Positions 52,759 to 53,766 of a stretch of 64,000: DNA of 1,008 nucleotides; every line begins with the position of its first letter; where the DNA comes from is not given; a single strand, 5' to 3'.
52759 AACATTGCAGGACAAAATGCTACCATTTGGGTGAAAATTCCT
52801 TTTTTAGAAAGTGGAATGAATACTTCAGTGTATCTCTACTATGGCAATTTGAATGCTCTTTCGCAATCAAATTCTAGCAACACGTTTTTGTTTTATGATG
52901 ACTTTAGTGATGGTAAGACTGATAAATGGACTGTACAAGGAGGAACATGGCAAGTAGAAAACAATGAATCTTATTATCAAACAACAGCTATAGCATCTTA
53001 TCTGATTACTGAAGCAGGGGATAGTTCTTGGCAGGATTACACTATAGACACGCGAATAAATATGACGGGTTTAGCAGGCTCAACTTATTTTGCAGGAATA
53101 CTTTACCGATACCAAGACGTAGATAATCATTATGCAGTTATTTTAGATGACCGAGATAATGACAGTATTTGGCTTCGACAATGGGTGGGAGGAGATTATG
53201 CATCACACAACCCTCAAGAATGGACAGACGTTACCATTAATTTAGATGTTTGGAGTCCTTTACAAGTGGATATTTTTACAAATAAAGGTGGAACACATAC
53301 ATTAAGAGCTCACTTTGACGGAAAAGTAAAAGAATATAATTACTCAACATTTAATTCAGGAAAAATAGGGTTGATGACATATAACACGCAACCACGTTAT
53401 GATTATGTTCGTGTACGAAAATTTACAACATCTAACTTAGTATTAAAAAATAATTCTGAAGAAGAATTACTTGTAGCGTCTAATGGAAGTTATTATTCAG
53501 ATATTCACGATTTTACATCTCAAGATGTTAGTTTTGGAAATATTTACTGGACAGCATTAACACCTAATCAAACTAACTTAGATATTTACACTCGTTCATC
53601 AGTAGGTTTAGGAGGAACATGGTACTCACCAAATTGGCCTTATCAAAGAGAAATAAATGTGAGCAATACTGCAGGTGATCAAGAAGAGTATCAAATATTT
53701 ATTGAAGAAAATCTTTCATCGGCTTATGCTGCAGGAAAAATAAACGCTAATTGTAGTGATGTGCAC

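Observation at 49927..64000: Unannotated giant open reading frame (>14 kb, over 4,600 codons, still open at the window edge)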

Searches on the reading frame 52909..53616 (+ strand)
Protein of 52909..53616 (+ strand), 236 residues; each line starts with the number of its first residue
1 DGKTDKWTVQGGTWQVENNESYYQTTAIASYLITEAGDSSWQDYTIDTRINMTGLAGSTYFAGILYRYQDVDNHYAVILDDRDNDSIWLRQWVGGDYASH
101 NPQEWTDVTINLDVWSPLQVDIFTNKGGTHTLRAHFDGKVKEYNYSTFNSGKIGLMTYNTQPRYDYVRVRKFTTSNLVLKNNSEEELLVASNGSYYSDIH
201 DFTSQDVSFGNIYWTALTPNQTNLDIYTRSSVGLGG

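Call 60: search_protein_families(library=pfam, proteins=[window:52909-53616:+], max_evalue=0.1)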
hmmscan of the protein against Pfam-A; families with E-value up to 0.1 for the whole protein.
window:52909-53616:+ (236 aa): 0 families

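Call 62: search_solved_structures(query=window:52909-53616:+, max_evalue=10)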
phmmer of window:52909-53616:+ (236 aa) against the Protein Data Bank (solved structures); distinct sequences matched with E-value up to 10: 1.
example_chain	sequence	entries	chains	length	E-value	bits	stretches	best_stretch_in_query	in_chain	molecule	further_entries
12kh_A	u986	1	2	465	0.33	14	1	73-133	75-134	Condensation Domain Protein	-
